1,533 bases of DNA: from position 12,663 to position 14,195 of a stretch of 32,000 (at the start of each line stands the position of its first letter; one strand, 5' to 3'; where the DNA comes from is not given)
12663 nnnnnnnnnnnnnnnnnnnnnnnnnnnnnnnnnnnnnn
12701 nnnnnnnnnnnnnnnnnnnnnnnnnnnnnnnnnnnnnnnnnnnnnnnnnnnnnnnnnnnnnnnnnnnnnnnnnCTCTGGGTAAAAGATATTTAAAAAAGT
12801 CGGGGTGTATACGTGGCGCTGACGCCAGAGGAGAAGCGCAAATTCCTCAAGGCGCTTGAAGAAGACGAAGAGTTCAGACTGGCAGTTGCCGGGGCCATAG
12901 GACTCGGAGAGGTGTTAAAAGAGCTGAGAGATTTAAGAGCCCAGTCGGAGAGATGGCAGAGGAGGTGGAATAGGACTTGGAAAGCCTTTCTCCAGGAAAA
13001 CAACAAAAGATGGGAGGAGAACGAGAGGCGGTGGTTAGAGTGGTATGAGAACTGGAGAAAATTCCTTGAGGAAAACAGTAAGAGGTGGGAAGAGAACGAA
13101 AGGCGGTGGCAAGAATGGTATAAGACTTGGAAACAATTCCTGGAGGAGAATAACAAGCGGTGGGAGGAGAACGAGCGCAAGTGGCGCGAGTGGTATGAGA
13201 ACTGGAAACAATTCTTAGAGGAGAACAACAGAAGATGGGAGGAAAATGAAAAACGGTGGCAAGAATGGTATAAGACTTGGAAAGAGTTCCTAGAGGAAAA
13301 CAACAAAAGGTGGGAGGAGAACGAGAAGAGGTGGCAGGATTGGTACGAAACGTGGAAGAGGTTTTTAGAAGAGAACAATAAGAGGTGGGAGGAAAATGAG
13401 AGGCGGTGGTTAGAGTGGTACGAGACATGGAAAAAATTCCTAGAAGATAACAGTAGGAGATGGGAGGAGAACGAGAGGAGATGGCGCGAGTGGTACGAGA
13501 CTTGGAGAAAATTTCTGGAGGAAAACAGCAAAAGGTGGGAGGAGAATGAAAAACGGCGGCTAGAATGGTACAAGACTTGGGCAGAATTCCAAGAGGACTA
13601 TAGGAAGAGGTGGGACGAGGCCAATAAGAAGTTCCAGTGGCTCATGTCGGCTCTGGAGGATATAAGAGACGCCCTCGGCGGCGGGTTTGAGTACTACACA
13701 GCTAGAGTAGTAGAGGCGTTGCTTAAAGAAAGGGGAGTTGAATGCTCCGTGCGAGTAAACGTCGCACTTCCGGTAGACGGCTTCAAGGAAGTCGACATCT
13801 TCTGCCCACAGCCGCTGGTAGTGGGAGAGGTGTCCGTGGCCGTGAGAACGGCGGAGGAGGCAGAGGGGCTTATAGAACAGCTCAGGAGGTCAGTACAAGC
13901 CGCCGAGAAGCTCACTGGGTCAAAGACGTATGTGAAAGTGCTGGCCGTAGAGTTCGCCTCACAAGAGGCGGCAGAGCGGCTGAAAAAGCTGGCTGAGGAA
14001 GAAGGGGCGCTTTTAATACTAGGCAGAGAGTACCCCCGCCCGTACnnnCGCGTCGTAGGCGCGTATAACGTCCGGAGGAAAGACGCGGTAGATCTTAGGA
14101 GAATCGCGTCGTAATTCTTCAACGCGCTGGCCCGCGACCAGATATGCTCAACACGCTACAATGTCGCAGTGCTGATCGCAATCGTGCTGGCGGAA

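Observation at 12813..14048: Tryptophan-ladder protein: ten 25-residue W-rich repeats (36 Trp in 411 aa) fused to a nuclease-fold-like C-terminal domain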

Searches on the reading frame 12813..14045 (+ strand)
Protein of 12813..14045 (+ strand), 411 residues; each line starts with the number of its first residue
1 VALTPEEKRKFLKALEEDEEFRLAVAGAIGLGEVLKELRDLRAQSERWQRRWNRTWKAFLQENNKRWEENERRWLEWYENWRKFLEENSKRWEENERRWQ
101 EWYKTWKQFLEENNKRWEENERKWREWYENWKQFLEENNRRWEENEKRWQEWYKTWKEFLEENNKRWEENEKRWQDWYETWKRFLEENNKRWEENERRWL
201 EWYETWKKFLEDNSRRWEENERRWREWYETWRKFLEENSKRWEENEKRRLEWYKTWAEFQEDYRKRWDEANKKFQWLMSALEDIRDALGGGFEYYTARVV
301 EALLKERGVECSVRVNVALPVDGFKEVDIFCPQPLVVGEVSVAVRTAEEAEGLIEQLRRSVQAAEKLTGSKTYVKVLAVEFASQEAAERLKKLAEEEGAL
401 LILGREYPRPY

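Call 4: search_protein_families(library=pfam, proteins=[window:12813-14045:+], max_evalue=1)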
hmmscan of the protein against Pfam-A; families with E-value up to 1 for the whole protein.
window:12813-14045:+ (411 aa): 2 families
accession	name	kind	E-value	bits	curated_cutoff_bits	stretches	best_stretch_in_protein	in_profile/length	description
PF05036.18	SPOR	-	0.00019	22.2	21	1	343-393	11-64/76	SPOR domain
PF02601.20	Exonuc_VII_L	-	0.065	13.1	35.9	1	35-174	139-266/315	Exonuclease VII, large subunit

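Call 5: find_homologous_proteins(query=window:12813-14045:+, max_evalue=0.001)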
Query window:12813-14045:+ (411 aa): 267 proteins with E <= 0.001 among 8000 candidates; the best 120 are listed.
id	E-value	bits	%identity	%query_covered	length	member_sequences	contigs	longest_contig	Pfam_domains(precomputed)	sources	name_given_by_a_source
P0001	7.6e-167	574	100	64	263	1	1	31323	-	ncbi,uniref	ncbi:SPOR domain-containing protein, partial [Pyrobaculum aerophilum]|uniref:SPOR domain-containing 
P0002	3.2e-106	374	61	62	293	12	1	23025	-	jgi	jgi:hypothetical protein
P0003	1.4e-99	352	50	99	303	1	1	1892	-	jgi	jgi:hypothetical protein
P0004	5.8e-95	337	67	54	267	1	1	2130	PF26618.1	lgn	-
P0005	8.7e-95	336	60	68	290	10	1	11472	-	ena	-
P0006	2.9e-94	334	60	64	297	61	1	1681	-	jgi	-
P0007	1.5e-93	332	57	62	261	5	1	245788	-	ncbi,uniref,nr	ncbi:hypothetical protein ODS41_08885 [Pyrobaculum sp. 3827-6]|uniref:hypothetical protein n=1 Tax=P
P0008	7.3e-93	330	59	64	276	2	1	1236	-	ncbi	-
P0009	1.6e-91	325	63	51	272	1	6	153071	-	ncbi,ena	ncbi:MAG: hypothetical protein QXP31_07490 [Pyrobaculum sp.]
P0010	1.7e-89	319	58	64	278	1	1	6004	-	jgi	jgi:hypothetical protein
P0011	3.0e-89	318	59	68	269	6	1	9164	-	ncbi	-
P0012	3.8e-89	317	67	46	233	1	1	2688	-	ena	-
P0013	6.2e-89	317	66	46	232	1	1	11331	-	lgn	-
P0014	1.1e-88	316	64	52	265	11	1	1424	-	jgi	jgi:hypothetical protein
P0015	3.9e-88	314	57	64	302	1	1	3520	-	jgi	-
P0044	3.8e-75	271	47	50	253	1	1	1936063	-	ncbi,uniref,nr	ncbi:hypothetical protein TUZN_0114 [Thermoproteus uzoniensis 768-20]|uniref:PaREP7 n=1 Tax=Thermopr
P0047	2.3e-73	265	56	64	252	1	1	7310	PF26618.1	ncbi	ncbi:MAG: hypothetical protein ACP5I3_09865 [Thermoproteus sp.]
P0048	1.0e-71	260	47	98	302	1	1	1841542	-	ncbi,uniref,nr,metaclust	ncbi:hypothetical protein [Thermoproteus tenax]|uniref:PaREP7 family protein n=1 Tax=Thermoproteus t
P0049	1.4e-71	260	44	97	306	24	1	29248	PF26618.1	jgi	-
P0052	2.5e-66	242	56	56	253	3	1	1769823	-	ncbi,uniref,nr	ncbi:hypothetical protein [Pyrobaculum neutrophilum]|uniref:PaREP7 n=1 Tax=Pyrobaculum neutrophilum 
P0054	2.9e-64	235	52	61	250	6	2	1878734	-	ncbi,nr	ncbi:hypothetical protein [Infirmifilum sp. SLHALR2]|nr:MAG: hypothetical protein B7L53_01845 [Therm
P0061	4.8e-63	231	56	50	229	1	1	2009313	-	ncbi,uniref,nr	ncbi:hypothetical protein [Pyrobaculum calidifontis]|uniref:PaREP7 n=1 Tax=Pyrobaculum calidifontis 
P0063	6.3e-63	231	49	61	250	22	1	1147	PF26618.1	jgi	jgi:DNA repair exonuclease SbcCD ATPase subunit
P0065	8.9e-62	227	48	61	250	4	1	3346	PF26618.1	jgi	jgi:DNA repair exonuclease SbcCD ATPase subunit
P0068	1.5e-60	223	48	56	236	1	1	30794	PF26618.1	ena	-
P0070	2.7e-59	219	40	96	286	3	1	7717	PF26618.1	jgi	-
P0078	1.0e-50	191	48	50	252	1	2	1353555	PF26618.1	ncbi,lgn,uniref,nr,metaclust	ncbi:hypothetical protein [Vulcanisaeta sp. JCM 14467]|uniref:hypothetical protein n=1 Tax=Vulcanisa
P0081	8.1e-45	171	34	99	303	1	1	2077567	-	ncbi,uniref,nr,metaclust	ncbi:hypothetical protein [Caldivirga maquilingensis]|uniref:PaREP7 n=1 Tax=Caldivirga maquilingensi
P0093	8.2e-28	115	47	35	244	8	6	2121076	-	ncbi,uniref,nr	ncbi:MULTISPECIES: hypothetical protein [Pyrobaculum]|uniref:PaREP7 n=2 Tax=Pyrobaculum TaxID=2276 R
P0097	2.7e-24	104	37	86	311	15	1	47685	-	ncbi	ncbi:MAG: hypothetical protein QXF17_00360 [Ignisphaera sp.]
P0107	1.1e-19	89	44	42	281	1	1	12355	PF07788.18,PF12644.13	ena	-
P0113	8.3e-18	82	31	55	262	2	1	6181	-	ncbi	ncbi:MAG: hypothetical protein QXM16_08975 [Nitrososphaerota archaeon]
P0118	1.8e-16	78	42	45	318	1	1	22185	PF17078.11,PF00261.26,PF12644.13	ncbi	ncbi:MAG: DUF3782 domain-containing protein [Desulfurococcaceae archaeon]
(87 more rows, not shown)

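Call 10: search_protein_families(library=pfam, proteins=[P0004, P0049, P0107, P0093, P0118, P0048, P0061, P0078, P0113, P0097], max_evalue=0.1)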
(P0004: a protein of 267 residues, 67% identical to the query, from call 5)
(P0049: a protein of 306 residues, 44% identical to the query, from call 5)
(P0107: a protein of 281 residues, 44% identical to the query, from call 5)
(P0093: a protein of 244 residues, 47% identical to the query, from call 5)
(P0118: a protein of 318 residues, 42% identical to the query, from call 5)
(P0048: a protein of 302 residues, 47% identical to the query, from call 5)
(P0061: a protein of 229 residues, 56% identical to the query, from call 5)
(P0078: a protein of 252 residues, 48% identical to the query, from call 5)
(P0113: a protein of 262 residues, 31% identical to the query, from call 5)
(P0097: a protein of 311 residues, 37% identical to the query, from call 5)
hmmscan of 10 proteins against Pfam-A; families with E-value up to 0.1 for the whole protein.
P0004 (267 aa): 0 families

P0049 (306 aa): 2 families
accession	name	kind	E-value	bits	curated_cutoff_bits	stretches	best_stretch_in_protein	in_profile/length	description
PF13366.12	PDDEXK_3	-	0.06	14.1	22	0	173-252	4-84/117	PD-(D/E)XK nuclease superfamily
PF05036.18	SPOR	-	0.071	13.9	21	0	243-290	12-61/76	SPOR domain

P0107 (281 aa): 3 families
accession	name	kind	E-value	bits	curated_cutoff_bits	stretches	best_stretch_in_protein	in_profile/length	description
PF07788.17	PDDEXK_10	-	1e-25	89.9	21.2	1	207-275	1-74/74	PD-(D/E)XK nuclease superfamily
PF12644.12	DUF3782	-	1.1e-22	80.4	24.4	1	131-206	8-78/78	Protein of unknown function (DUF3782)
PF02601.20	Exonuc_VII_L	-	0.0091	16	35.9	1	45-166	146-267/315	Exonuclease VII, large subunit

P0093 (244 aa): 2 families
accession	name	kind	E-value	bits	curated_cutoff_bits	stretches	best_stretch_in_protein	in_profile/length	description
PF10737.14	GerPC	-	0.057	13.9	22.4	0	121-172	93-144/174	Spore germination protein GerPC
PF10057.14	MpsC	-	0.078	13.5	23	0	128-188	46-107/111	Na+-translocating membrane potential-generating system (MpsC)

P0118 (318 aa): 15 families
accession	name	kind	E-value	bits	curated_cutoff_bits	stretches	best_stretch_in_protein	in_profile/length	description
PF12644.12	DUF3782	-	6.2e-08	33.1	24.4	1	164-237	4-75/78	Protein of unknown function (DUF3782)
PF17078.10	SHE3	-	3.4e-06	27.4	30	1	106-179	131-205/228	SWI5-dependent HO expression protein 3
PF00261.25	Tropomyosin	-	4.2e-06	26.8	38.6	2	121-189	99-167/242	Tropomyosin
PF02601.20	Exonuc_VII_L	-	0.00024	21.2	35.9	1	53-174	149-270/315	Exonuclease VII, large subunit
PF07788.17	PDDEXK_10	-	0.00054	20.3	21.2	1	242-309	2-73/74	PD-(D/E)XK nuclease superfamily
PF03961.19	FapA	-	0.0033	17.5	31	1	98-204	153-262/272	Flagellar Assembly Protein A beta solenoid domain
PF09762.14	CCDC93_CC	-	0.005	16.4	30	1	28-158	80-212/429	CCDC93 coiled-coil domain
PF01519.22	DUF16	-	0.0095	16.8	40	1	144-200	31-83/104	Protein of unknown function DUF16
PF00015.26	MCPsignal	-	0.012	15.9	34.6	1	121-194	95-168/172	Methyl-accepting chemotaxis protein (MCP) signalling domain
PF01496.24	V_ATPase_I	-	0.013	13.9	30.7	1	84-183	13-112/815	V-type ATPase 116kDa subunit family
PF23991.1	DUF7310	-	0.014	16.3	40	1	147-199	3-61/83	Coiled-coil region of unknown function (DUF7310)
PF04899.17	MbeD_MobD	-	0.03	14.9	21.6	1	129-182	20-70/70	MbeD/MobD like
PF13021.12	DUF3885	-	0.04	14.5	23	1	77-170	23-117/189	Domain of unknown function (DUF3885)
PF07851.19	TMEM120A-B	-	0.071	12.8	29.8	0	86-164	4-83/324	TMEM120A/B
PF25014.1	NET2A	-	0.094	13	33.1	1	90-192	47-149/235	NET2A-like domain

P0048 (302 aa): 2 families
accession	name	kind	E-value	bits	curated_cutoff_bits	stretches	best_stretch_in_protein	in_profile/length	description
PF02601.20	Exonuc_VII_L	-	0.00066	19.7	35.9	1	39-167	149-267/315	Exonuclease VII, large subunit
PF05036.18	SPOR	-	0.0061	17.3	21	1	235-287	11-65/76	SPOR domain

P0061 (229 aa): 1 family
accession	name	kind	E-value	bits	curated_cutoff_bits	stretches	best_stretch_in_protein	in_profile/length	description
PF13863.11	DUF4200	-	0.037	14.8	29.7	1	30-108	9-87/119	Domain of unknown function (DUF4200)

P0078 (252 aa): 3 families
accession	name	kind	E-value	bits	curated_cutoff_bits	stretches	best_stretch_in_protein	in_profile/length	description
PF13366.12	PDDEXK_3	-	0.031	15.1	22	1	117-195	6-85/117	PD-(D/E)XK nuclease superfamily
PF18273.6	T3RM_EcoP15I_C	-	0.071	13.9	25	0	2-50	45-93/97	Type III R-M EcoP15I C-terminal domain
PF14712.11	Snapin_Pallidin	-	0.083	13.8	29.6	0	34-103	11-84/89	Snapin/Pallidin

P0113 (262 aa): 5 families
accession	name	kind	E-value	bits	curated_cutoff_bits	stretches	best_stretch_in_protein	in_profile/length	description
PF20492.3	ERM_helical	-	0.00082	19.9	40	1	36-124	10-98/120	Ezrin/radixin/moesin, alpha-helical domain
PF10168.15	Nup88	-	0.0035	15.7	24.4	1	35-122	546-637/702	Nuclear pore component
PF05816.16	TelA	-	0.065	12.7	30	0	41-125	103-186/332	Toxic anion resistance protein (TelA)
PF14662.11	KASH_CCD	-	0.078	13.4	43.3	0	38-121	28-107/191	Coiled-coil region of CCDC155 or KASH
PF07200.18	Mod_r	-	0.097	13.1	30.1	0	38-124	12-90/146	Modifier of rudimentary (Mod(r)) protein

P0097 (311 aa): 0 families

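Call 33: search_protein_families(library=padloc, proteins=[window:12813-14045:+, P0107, P0093], max_evalue=0.1)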
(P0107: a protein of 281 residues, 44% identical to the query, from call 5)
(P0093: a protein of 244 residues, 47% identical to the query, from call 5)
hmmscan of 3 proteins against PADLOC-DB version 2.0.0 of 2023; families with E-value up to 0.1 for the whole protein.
window:12813-14045:+ (411 aa): 2 families
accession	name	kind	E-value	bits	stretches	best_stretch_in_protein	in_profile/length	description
PDLC01085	C3a181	-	7.6e-12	43.6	2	10-107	6-94/226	Diadenylate cyclase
PDLC00647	ZorA3|ZorA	-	0.00013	18.6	1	34-359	319-607/780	MotA/ExbB/TolQ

P0107 (281 aa): 9 families
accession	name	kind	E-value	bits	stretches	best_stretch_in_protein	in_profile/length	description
PDLC01085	C3a181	-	1.2e-64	216.3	2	89-278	50-226/226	Diadenylate cyclase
PDLC00553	JetC2|JetC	-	8.9e-06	21.9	1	30-162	848-976/1361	DUF3584 domain; MukB-like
PDLC00006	DruC1|DruC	-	1.7e-05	21.5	1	41-170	201-328/626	Unknown function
PDLC00580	JetC3|JetC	-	0.0019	14.5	1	39-150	642-753/1068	DUF3584 domain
PDLC02668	DndD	-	0.0024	14.9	1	16-148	168-289/659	DndD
PDLC00581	JetC3|JetC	-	0.0073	12.1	1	40-150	772-881/1473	DUF3584 domain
PDLC00519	JetC1|JetC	-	0.015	11.4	1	29-152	699-819/1097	DUF3584 domain; MukB-like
PDLC03865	LmuB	-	0.024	10.8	1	17-149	274-413/1007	-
PDLC00505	JetC1|JetC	-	0.06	9.4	1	33-152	674-809/1118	DUF3584 domain; MukB-like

P0093 (244 aa): 7 families
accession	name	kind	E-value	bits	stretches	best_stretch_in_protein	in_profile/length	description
PDLC01085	C3a181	-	4.9e-18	63.9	1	11-144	7-135/226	Diadenylate cyclase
PDLC02756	PbeC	-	0.00087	16.4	1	16-144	171-300/643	PbeC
PDLC03865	LmuB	-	0.0018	14.6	1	19-155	276-405/1007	-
PDLC00581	JetC3|JetC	-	0.0063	12.3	1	32-179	844-991/1473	DUF3584 domain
PDLC01887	CARF4--CARF_PDDEXK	-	0.013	13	1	153-196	170-212/285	-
PDLC00519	JetC1|JetC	-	0.028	10.6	1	33-134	678-786/1097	DUF3584 domain; MukB-like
PDLC00647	ZorA3|ZorA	-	0.062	9.7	1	40-129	457-553/780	MotA/ExbB/TolQ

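Call 34: search_protein_families(library=ncbifam, proteins=[window:12813-14045:+, P0107, P0093, P0061], max_evalue=0.1)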
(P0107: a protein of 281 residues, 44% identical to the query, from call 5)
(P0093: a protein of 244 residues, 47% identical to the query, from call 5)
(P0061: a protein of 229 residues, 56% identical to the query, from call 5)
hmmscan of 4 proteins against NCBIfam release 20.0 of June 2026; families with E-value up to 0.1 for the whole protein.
window:12813-14045:+ (411 aa): 0 families

P0107 (281 aa): 8 families
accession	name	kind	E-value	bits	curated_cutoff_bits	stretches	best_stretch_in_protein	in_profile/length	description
TIGR02168.1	SMC_prok_B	equivalog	3.3e-05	21.8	567.35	1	35-161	702-838/1181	chromosome segregation protein SMC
NF041751.2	sbcc_Staph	equivalog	0.0024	15.9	920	1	32-154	301-423/1007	exonuclease subunit SbcC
NF045487.1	ASRP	equivalog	0.0053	15.4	300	1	10-150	99-237/593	archaea-specific SMC-related protein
TIGR01069.2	mutS2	equivalog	0.008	14.5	400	1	51-142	513-602/790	endonuclease MutS2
NF041034.1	Rad50_Sulf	equivalog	0.01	13.7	1000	1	35-164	526-657/872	DNA double-strand break repair ATPase Rad50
TIGR02169.1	SMC_prok_A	equivalog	0.02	12.5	729.4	1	37-155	676-790/1165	chromosome segregation protein SMC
NF003034.1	PRK03918.1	equivalog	0.031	12.3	700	1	25-147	581-703/878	DNA double-strand break repair ATPase Rad50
NF053712.1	repair_DEAH_YoaA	equivalog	0.036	12.8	680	1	37-141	245-353/630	DNA repair helicase YoaA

P0093 (244 aa): 2 families
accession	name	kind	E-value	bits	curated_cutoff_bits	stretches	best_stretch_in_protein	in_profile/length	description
TIGR02169.1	SMC_prok_A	equivalog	0.0083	13.8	729.4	1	31-161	680-808/1165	chromosome segregation protein SMC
TIGR02168.1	SMC_prok_B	equivalog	0.079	10.6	567.35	1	43-140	315-415/1181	chromosome segregation protein SMC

P0061 (229 aa): 0 families

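Call 35: search_protein_families(library=phrogs, proteins=[window:12813-14045:+, P0107, P0093, P0061], max_evalue=0.1)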
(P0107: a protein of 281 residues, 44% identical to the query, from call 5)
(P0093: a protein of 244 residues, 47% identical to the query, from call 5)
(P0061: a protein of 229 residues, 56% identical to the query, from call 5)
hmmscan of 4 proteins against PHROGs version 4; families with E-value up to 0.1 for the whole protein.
window:12813-14045:+ (411 aa): 1 family
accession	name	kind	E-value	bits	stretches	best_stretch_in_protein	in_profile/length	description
phrog_12305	-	DNA, RNA and nucleotide metabolism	5.5e-05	23.4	0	49-82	218-251/271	ParB-like partition protein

P0107 (281 aa): 6 families
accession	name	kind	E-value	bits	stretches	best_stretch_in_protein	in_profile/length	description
phrog_6435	-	tail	0.012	13.9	1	31-155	29-146/2090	tail length tape measure protein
phrog_4211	-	tail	0.033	12.1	1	37-160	1147-1276/2625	tail length tape measure protein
phrog_12846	-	tail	0.045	13.6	1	128-165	117-154/552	tail fiber protein; Ig-domain containing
phrog_1533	-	tail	0.045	12.2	1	37-158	94-212/1688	tail length tape measure protein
phrog_1272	-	tail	0.059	12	1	64-133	1232-1287/1606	tail length tape measure protein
phrog_5218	-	unknown function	0.067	12.2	1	29-158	46-993/1599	-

P0093 (244 aa): 1 family
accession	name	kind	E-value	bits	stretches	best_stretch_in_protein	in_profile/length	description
phrog_18362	-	unknown function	0.092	14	0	162-202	39-78/119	-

P0061 (229 aa): 3 families
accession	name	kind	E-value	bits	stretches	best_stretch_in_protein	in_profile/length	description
phrog_1272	-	tail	0.028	13.1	1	30-95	1225-1287/1606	tail length tape measure protein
phrog_5597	-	unknown function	0.039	14.7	0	128-187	41-103/138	-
phrog_9105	-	unknown function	0.046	14.4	1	41-97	44-94/190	-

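Call 42: find_encoding_contigs(protein=P0007, flank=5000, max_places=3)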
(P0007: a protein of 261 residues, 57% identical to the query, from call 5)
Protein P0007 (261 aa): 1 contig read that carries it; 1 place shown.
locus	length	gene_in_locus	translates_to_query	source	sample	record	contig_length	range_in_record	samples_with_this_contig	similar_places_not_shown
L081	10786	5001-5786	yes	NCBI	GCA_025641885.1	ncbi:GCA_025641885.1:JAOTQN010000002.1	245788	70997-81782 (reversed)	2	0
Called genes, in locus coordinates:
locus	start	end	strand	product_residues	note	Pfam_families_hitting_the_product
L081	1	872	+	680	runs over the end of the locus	PF14551:MCM_N, PF17207:MCM_OB, PF09723:Zn_ribbon_8 (weak), PF00493:MCM, PF07726:AAA_3 (weak), PF07728:AAA_5 (weak), PF01078:Mg_chelatase (weak), PF17855:MCM_lid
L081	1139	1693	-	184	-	-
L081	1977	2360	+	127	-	PF05168:HEPN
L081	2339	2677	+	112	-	PF01909:NTP_transf_2, PF18765:Polbeta (weak)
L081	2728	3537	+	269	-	PF04513:Baculo_PEP_C (faint), PF07889:DUF1664 (faint), PF01442:Apolipoprotein, PF16515:HIP1_clath_bdg (faint), PF28217:FAM81B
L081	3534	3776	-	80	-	-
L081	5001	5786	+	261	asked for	-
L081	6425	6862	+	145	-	-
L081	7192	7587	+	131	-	-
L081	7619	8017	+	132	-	-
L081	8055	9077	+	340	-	-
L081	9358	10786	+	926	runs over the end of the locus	-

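Call 43: find_encoding_contigs(protein=P0048, flank=5000, max_places=3)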
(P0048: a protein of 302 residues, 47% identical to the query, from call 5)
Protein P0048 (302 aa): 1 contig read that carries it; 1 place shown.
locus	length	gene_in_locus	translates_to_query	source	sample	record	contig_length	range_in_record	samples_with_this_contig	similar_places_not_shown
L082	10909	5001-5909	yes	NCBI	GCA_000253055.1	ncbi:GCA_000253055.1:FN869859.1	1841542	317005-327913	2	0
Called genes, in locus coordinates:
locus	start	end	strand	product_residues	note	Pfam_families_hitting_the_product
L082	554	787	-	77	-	-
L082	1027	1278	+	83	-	-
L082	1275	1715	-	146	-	PF00300:His_Phos_1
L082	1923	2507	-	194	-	-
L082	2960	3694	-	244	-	PF05175:MTS, PF06325:PrmA, PF13847:Methyltransf_31, PF08241:Methyltransf_11 (faint), PF08242:Methyltransf_12 (faint), PF13649:Methyltransf_25 (weak)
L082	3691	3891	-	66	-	-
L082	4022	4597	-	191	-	PF05942:PaREP1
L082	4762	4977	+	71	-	-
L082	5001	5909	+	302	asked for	-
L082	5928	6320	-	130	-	-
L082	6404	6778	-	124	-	-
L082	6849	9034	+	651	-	-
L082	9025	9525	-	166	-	PF05942:PaREP1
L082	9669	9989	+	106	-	-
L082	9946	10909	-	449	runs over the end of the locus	PF01637:ATPase_2, PF13173:AAA_14 (weak), PF03008:DUF234 (faint)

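Call 44: find_encoding_contigs(protein=P0061, flank=5000, max_places=3)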
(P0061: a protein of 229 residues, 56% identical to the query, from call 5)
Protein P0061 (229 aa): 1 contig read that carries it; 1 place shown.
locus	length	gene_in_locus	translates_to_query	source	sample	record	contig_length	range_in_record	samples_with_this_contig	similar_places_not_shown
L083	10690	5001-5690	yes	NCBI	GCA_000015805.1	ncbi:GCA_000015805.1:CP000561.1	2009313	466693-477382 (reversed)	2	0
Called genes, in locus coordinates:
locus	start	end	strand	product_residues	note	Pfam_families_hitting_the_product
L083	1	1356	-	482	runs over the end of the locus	PF20695:UbiD_N, PF01977:UbiD, PF20696:UbiD_C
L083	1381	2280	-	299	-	PF01988:VIT1 (faint)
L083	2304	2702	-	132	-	PF13412:HTH_24 (faint)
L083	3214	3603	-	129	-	-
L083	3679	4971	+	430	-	PF13173:AAA_14, PF13635:DUF4143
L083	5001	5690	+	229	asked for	-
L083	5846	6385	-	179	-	PF05942:PaREP1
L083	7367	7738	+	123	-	PF23435:DUF7121 (faint)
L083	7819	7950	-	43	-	-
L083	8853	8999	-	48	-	-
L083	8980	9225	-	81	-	PF01583:APS_kinase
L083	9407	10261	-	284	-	PF00535:Glycos_transf_2, PF10111:Glyco_tranf_2_2, PF13641:Glyco_tranf_2_3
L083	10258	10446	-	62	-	-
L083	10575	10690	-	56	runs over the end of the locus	PF03720:UDPG_MGDP_dh_C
